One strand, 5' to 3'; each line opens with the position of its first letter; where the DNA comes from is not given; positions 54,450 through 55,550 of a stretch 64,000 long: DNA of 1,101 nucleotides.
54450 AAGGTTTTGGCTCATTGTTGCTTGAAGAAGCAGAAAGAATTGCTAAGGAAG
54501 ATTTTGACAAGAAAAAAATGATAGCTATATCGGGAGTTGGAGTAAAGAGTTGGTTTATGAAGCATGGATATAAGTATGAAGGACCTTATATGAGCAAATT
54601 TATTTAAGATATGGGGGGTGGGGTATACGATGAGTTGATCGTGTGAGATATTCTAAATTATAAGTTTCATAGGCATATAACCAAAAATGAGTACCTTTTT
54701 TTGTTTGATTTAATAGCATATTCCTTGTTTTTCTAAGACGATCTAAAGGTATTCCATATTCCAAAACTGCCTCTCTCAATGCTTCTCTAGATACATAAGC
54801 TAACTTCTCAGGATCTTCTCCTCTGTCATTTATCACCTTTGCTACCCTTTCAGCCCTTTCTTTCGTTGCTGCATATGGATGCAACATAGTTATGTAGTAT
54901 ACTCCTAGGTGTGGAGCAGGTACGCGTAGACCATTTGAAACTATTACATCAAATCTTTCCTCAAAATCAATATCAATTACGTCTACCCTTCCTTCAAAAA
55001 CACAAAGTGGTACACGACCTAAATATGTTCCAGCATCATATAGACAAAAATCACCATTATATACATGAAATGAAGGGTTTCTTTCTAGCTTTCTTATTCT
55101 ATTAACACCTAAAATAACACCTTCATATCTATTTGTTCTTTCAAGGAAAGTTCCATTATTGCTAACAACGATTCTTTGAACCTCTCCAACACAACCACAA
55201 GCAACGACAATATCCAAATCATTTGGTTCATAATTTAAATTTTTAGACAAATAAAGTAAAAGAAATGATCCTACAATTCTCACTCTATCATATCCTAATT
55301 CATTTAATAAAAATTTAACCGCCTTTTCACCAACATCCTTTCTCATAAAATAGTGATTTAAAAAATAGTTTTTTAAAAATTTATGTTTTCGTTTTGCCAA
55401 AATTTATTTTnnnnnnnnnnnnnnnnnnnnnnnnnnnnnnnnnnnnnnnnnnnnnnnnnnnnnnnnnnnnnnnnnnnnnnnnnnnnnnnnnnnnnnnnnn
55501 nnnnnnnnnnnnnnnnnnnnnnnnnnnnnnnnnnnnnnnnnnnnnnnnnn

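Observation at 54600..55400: Compositionally atypical nucleotidyltransferase-fold gene placed divergently against the CCA-adding enzyme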

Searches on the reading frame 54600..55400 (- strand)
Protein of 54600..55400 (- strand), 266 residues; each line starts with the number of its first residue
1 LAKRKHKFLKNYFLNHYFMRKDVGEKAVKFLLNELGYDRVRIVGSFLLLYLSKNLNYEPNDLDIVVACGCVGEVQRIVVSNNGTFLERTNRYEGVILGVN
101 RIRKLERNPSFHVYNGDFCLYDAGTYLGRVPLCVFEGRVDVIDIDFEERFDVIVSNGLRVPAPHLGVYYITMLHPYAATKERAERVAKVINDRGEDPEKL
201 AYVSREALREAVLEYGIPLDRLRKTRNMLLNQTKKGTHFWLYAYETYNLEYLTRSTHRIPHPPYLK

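Call 3: search_protein_families(library=pfam, proteins=[window:54600-55400:-], max_evalue=1)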
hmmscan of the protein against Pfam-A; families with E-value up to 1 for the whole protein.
window:54600-55400:- (266 aa): 1 family
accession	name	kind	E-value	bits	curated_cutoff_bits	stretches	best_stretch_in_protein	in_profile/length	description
PF06782.17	UPF0236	-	0.095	11.9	24.3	1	201-247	127-173/400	Uncharacterised protein family (UPF0236)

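Call 4: search_protein_families(library=ncbifam, proteins=[window:54600-55400:-], max_evalue=1)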
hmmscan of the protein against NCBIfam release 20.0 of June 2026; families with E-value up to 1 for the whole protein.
window:54600-55400:- (266 aa): 0 families

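Call 6: find_homologous_proteins(query=window:54603-55346:-, max_evalue=0.01)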
Query seq(248 aa) (248 aa): 1 proteins with E <= 0.01 among 440 candidates.
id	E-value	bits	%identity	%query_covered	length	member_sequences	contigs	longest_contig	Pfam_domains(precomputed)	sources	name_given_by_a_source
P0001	3.8e-162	555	99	100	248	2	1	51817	-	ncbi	ncbi:MAG: hypothetical protein QXM38_00510 [Candidatus Aenigmatarchaeota archaeon]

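Call 10: search_solved_structures(query=window:54603-55346:-, max_evalue=10)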
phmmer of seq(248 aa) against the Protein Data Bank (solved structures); distinct sequences matched with E-value up to 10: 7.
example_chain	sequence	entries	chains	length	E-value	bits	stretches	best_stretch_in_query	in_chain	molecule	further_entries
1u8y_A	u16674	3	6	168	0.055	16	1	99-175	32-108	Ras-related protein Ral-A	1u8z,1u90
1uad_A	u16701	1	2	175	0.059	15.9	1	99-175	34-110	Ras-related protein Ral-A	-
2a78_A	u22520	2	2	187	0.065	15.8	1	99-175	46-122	Ras-related protein Ral-A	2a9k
6p0i_B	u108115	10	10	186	0.067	15.7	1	99-175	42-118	Ras-related protein Ral-A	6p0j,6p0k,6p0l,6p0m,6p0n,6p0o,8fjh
2bov_A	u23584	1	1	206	0.082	15.5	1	99-175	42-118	RAS-RELATED PROTEIN RAL-A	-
5cm8_B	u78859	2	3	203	0.17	14.4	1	100-175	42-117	Ras-related protein Ral-a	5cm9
1zc3_A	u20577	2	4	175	0.28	13.7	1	99-175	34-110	Ras-related protein Ral-A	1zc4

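Call 11: search_protein_families(library=phrogs, proteins=[window:54600-55346:-], max_evalue=1)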
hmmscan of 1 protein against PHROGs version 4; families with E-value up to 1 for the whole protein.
window:54600-55346:- (248 aa): 0 families

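Call 12: search_protein_families(library=padloc, proteins=[window:54600-55346:-], max_evalue=1)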
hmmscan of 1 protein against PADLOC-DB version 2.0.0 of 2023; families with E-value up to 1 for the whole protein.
window:54600-55346:- (248 aa): 0 families

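Call 15: find_encoding_contigs(protein=P0001, flank=10000)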
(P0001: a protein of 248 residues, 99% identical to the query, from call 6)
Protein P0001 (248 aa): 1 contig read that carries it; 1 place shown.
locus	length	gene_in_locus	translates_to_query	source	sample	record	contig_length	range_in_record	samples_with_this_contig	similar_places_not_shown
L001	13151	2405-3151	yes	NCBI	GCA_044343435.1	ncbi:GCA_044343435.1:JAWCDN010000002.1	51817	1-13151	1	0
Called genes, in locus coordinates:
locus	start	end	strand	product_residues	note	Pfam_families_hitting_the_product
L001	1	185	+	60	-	PF01866:Diphthamide_syn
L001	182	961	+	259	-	PF00882:Zn_dep_PLPC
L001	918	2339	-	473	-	PF01909:NTP_transf_2, PF18144:SMODS (weak), PF09249:tRNA_NucTransf2, PF21133:CAA_C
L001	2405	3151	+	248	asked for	-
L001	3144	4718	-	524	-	PF04055:Radical_SAM, PF16199:Radical_SAM_C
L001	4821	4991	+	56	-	-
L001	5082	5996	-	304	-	PF01171:ATP_bind_3, PF03054:tRNA_Me_trans (faint), PF16503:zn-ribbon_14 (weak)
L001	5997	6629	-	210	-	PF13489:Methyltransf_23, PF01209:Ubie_methyltran, PF13847:Methyltransf_31, PF08241:Methyltransf_11, PF08242:Methyltransf_12, PF13649:Methyltransf_25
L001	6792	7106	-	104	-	-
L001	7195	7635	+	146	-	-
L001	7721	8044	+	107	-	PF28505:DUF1699_N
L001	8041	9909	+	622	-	PF08915:tRNA-Thr_ED, PF00587:tRNA-synt_2b, PF03129:HGTP_anticodon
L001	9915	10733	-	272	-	PF01978:TrmB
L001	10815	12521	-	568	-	PF04675:DNA_ligase_A_N, PF01068:DNA_ligase_A_M, PF04679:DNA_ligase_A_C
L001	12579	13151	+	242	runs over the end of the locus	PF00881:Nitroreductase, PF14512:TM1586_NiRdase (faint), PF00881:Nitroreductase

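Call 18: predict_structure(protein=window:54603-55346:-)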
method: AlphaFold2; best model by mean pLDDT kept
length: 248 residues; sequences in the alignment: 1
mean_pLDDT: 38.2   pTM: 0.28
mean pLDDT of the five models: 38.2, 32.8, 29.6, 29.2, 26.6
residues with pLDDT >= 90: 0; 70-90: 0; 50-70: 54; < 50: 194
segments of 3 or more residues with pLDDT < 50: 1-10, 16-18, 21-160, 183-186, 214-248
pLDDT, mean of each block of 10 residues (from residue 1): 43 51 42 38 34 30 28 28 28 27 29 30 32 29 29 31 58 57 51 60 58 44 37 31 28
secondary structure, 60 per line:
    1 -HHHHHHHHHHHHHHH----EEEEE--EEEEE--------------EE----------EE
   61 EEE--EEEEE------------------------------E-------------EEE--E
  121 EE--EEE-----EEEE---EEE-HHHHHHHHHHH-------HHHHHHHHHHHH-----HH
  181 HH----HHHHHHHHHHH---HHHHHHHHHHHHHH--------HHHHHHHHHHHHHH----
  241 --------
elements in order: H2-16 E21-25 E28-32 E59-63 E66-70 E115-117 E120-122 E125-127 E133-136 E140-142 H144-154 H162-173 H179-182 H187-197 H201-214 H223-236

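Call 28: search_protein_representatives(protein=window:54603-55346:-)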
Query: 248 residues. Proteins with E-value up to 0.001 (for the whole library): 7; up to 1e-10: 5; up to 1e-30: 1. The best 7 are listed.
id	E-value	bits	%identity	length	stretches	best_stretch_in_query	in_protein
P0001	1.2e-162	555.4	99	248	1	1-248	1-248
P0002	2.2e-27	112.3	45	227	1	21-238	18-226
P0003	4.6e-26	108.0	37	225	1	20-236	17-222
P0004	7.5e-18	81.1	38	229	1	85-241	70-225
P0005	2.5e-15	72.8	33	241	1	16-235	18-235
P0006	7.7e-07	45.1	27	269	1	40-218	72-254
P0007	8.4e-06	41.7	32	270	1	110-231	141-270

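Call 31: find_homologous_proteins(query=A2, max_evalue=0.01)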
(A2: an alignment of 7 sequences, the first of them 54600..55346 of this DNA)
Query A2 (7 sequences) (248 aa, profile of the alignment): 3 proteins with E <= 0.01 among 8000 candidates.
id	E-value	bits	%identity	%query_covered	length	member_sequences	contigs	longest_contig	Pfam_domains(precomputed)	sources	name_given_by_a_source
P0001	1.0e-80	289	99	100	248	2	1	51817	-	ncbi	ncbi:MAG: hypothetical protein QXM38_00510 [Candidatus Aenigmatarchaeota archaeon]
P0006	2.4e-75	271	27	77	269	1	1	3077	-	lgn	-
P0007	5.2e-75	270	32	48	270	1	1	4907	-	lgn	-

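Call 32: find_encoding_contigs(protein=P0006, flank=10000)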
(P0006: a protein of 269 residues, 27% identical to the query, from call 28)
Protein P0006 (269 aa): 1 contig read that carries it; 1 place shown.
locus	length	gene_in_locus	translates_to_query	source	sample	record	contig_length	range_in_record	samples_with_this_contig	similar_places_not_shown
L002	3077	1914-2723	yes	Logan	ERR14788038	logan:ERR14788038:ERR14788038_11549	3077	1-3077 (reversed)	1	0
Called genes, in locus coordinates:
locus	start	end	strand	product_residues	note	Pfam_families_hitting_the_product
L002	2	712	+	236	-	?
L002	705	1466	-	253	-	PF01656:CbiA, PF06564:CBP_BcsQ (weak), PF10609:ParA, PF13614:AAA_31, PF00142:Fer4_NifH (weak)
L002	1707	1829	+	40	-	-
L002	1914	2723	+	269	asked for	-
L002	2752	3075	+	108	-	?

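Call 33: find_encoding_contigs(protein=P0007, flank=10000)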
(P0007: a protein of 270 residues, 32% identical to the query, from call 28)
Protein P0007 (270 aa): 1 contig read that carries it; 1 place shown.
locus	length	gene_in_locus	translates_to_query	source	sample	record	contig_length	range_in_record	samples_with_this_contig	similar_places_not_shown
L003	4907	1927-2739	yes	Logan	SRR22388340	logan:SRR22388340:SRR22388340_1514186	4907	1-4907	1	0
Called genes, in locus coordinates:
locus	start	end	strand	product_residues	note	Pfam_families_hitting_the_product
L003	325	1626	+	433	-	PF00696:AA_kinase, PF22468:ACT_9 (faint)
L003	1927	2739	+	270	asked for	-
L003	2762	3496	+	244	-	PF01411:tRNA-synt_2c, PF07973:tRNA_SAD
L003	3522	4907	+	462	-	?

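Call 34: find_encoding_contigs(protein=P0002, flank=10000)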
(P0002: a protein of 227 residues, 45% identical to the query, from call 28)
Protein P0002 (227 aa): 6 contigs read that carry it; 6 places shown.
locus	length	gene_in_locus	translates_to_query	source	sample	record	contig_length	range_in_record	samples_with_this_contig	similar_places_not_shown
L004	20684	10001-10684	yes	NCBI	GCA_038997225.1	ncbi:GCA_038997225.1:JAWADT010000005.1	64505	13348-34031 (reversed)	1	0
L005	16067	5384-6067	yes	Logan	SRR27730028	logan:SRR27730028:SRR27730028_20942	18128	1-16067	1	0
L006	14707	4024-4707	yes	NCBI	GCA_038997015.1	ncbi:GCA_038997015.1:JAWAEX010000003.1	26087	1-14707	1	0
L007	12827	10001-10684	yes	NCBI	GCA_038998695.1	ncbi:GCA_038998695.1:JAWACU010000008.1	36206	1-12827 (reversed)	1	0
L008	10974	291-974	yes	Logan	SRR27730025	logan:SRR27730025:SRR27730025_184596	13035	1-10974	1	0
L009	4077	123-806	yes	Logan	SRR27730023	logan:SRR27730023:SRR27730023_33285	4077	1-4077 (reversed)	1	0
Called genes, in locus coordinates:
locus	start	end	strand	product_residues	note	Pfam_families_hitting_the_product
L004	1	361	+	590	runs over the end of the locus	PF13522:GATase_6, PF13537:GATase_7, PF01380:SIS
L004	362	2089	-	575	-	PF03485:Arg_tRNA_synt_N, PF00750:tRNA-synt_1d, PF05746:DALR_1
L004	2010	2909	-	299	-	PF04240:Caroten_synth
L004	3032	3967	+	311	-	PF01916:DS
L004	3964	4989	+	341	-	PF02784:Orn_Arg_deC_N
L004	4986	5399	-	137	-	PF00293:NUDIX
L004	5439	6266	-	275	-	PF00025:Arf, PF01926:MMR_HSR1, PF02421:FeoB_N, PF02824:TGS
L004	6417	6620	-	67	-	-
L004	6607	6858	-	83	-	-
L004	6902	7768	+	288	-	PF01866:Diphthamide_syn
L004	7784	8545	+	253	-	PF00882:Zn_dep_PLPC (weak)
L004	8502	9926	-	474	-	PF01909:NTP_transf_2, PF09249:tRNA_NucTransf2, PF21133:CAA_C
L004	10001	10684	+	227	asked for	-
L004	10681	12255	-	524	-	PF23613:ELP3_N (weak), PF04055:Radical_SAM, PF16199:Radical_SAM_C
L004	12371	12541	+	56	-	-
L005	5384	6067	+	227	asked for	-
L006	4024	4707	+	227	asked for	-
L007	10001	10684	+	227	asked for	-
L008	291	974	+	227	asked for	-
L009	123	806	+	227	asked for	-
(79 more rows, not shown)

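Call 35: find_encoding_contigs(protein=P0003, flank=8000, max_places=3)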
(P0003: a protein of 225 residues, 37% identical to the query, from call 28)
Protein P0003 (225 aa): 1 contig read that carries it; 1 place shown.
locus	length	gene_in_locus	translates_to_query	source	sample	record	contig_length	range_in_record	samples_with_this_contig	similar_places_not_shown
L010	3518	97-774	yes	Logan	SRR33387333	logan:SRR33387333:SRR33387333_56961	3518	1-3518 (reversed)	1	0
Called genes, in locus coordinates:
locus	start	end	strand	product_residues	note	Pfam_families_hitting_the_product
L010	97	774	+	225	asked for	-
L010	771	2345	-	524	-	PF23613:ELP3_N, PF04055:Radical_SAM, PF16199:Radical_SAM_C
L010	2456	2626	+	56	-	-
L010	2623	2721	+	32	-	-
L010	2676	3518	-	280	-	?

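Call 36: find_encoding_contigs(protein=P0004, flank=8000, max_places=3)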
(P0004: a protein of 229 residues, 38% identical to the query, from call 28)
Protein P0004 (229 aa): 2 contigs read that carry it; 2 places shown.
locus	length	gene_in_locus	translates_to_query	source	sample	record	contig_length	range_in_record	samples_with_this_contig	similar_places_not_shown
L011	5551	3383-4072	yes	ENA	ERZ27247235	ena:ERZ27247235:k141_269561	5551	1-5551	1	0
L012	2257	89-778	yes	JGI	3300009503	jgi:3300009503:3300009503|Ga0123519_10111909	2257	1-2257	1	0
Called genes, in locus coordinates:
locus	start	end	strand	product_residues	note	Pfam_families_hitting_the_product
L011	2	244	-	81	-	?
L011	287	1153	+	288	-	PF01866:Diphthamide_syn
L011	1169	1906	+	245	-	-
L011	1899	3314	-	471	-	PF18144:SMODS (weak), PF01909:NTP_transf_2, PF09249:tRNA_NucTransf2, PF21133:CAA_C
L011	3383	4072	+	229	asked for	-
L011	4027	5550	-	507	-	?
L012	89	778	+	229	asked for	-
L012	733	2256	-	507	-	?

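Call 37: find_encoding_contigs(protein=P0005, flank=8000, max_places=3)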
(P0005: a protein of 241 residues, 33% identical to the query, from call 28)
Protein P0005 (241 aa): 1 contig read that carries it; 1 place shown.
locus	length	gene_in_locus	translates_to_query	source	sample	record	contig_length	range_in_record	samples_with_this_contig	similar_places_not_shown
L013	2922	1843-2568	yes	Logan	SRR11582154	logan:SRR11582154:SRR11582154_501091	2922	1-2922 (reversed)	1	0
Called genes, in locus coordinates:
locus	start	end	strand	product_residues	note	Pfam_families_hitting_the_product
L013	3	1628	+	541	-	?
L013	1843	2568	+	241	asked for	-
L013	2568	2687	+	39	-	-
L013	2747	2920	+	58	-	?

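Call 39: find_related_loci(query=A2, collection=metagenome_contigs, flank=6000)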
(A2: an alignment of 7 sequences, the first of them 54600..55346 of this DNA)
Query A2 (248 aa) in metagenome_contigs; peptide patterns used: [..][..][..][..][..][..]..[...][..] (x = any residue, [..] = any of these).
38 stretches matched a pattern; 1 encode a relative of the query (tblastn E <= 1e-3); 1 distinct loci.
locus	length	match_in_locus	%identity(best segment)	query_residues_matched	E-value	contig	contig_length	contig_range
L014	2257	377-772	39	111-244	5e-23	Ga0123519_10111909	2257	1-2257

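Call 41: find_related_loci(query=A3, collection=genome_contigs, flank=8000)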
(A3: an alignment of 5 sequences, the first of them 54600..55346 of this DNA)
Query A3 (248 aa) in genome_contigs; peptide patterns used: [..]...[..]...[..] (x = any residue, [..] = any of these).
No stretch of DNA in the collection matches any of the patterns.

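Call 46: search_protein_families(library=pfam, proteins=[P0002, P0005, P0006, P0007], max_evalue=1)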
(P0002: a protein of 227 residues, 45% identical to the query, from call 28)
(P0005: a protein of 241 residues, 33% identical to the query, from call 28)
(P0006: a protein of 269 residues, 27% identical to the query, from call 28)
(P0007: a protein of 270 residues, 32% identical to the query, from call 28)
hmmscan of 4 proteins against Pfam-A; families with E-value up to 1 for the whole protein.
P0002 (227 aa): 1 family
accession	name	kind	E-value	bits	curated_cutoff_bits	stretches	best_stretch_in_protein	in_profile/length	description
PF13625.11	Helicase_C_3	-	0.21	12.1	34.2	1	169-205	20-56/125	Helicase conserved C-terminal domain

P0005 (241 aa): 1 family
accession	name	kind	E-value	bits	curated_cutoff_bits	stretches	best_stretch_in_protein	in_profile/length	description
PF14907.12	NTP_transf_5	-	0.079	13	31.2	1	9-71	59-119/249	Uncharacterised nucleotidyltransferase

P0006 (269 aa): 2 families
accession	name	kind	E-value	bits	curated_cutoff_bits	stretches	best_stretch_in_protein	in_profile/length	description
PF10620.15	MdcG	-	0.083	13.2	26.5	1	23-84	4-62/121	Phosphoribosyl-dephospho-CoA transferase MdcG C-terminal domain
PF01909.29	NTP_transf_2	-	0.14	13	21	0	68-88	26-46/93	Nucleotidyltransferase domain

P0007 (270 aa): 1 family
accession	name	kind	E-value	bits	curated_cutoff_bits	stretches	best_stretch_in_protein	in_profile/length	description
PF25251.1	DUF7853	-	0.13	13.3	27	1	187-246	18-75/81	Family of unknown function (DUF7853)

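Call 54: search_protein_families(library=pfam, proteins=[L013:3-1628:+, L002:2-712:+, L002:2752-3075:+, L003:3522-4907:+, L003:2762-3496:+, L013:2747-2920:+], max_evalue=0.01)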
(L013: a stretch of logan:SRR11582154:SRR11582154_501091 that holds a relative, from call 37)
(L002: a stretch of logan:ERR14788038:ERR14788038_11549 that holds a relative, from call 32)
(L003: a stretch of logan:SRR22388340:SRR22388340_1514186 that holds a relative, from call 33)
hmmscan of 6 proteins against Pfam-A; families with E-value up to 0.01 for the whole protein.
L013:3-1628:+ (541 aa): 5 families
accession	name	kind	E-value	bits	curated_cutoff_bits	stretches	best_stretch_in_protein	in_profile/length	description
PF17759.6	tRNA_synthFbeta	-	3.3e-42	144.8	22.4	1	335-531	4-213/214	Phenylalanyl tRNA synthetase beta chain CLM domain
PF03484.21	B5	-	1.2e-23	83.5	28.6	1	263-329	1-67/67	tRNA synthetase B5 domain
PF03483.22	B3_4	-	1.7e-08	34.7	29.3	1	98-222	33-131/174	B3/4 domain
PF01409.25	tRNA-synt_2d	-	2.6e-05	24.3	19.8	1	340-530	11-217/246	tRNA synthetases class II core domain (F)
PF18262.7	PhetRS_B1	-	0.00021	21.9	26.8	0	29-53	56-80/83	Phe-tRNA synthetase beta subunit B1 domain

L002:2-712:+ (236 aa): 3 families
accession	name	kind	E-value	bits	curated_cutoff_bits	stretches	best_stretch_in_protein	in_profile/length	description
PF17759.6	tRNA_synthFbeta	-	3.9e-48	164.2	22.4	1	39-235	4-214/214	Phenylalanyl tRNA synthetase beta chain CLM domain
PF03484.21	B5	-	7.7e-11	42.5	28.6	1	2-33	36-67/67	tRNA synthetase B5 domain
PF01409.25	tRNA-synt_2d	-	4e-10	40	19.8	1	44-231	11-215/246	tRNA synthetases class II core domain (F)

L002:2752-3075:+ (108 aa): 3 families
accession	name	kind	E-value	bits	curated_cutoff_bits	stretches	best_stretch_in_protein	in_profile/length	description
PF09334.17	tRNA-synt_1g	-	6.8e-15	55.2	20.1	1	37-103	7-73/391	tRNA synthetases class I (M)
PF00133.28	tRNA-synt_1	-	1.1e-14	54.5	22.7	1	9-85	1-79/414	tRNA synthetases class I (I, L, M and V)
PF00750.26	tRNA-synt_1d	-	0.0015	18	23.3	1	43-70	34-61/349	tRNA synthetases class I (R), catalytic domain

L003:3522-4907:+ (462 aa): 3 families
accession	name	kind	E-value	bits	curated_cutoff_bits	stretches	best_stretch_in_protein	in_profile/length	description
PF00133.28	tRNA-synt_1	-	3e-25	89.3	22.7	1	10-458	2-195/414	tRNA synthetases class I (I, L, M and V)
PF09334.17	tRNA-synt_1g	-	1.4e-11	44.2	20.1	1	35-94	5-64/391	tRNA synthetases class I (M)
PF13603.12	tRNA-synt_1_2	-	1.4e-10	41.4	25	1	207-325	12-130/185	Leucyl-tRNA synthetase, editing domain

L003:2762-3496:+ (244 aa): 2 families
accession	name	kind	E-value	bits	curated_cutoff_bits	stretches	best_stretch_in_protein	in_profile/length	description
PF01411.24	tRNA-synt_2c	-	3.6e-11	42.8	30.3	1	26-104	471-550/552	tRNA synthetases class II (A)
PF07973.19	tRNA_SAD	-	2.8e-10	40.4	24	1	198-233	1-32/44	Threonyl and Alanyl tRNA synthetase second additional domain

L013:2747-2920:+ (58 aa): 1 family
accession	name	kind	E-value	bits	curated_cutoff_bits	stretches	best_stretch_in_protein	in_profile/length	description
PF24963.1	DUF7768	-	0.0037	18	26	1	8-52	10-54/98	Domain of unknown function (DUF7768)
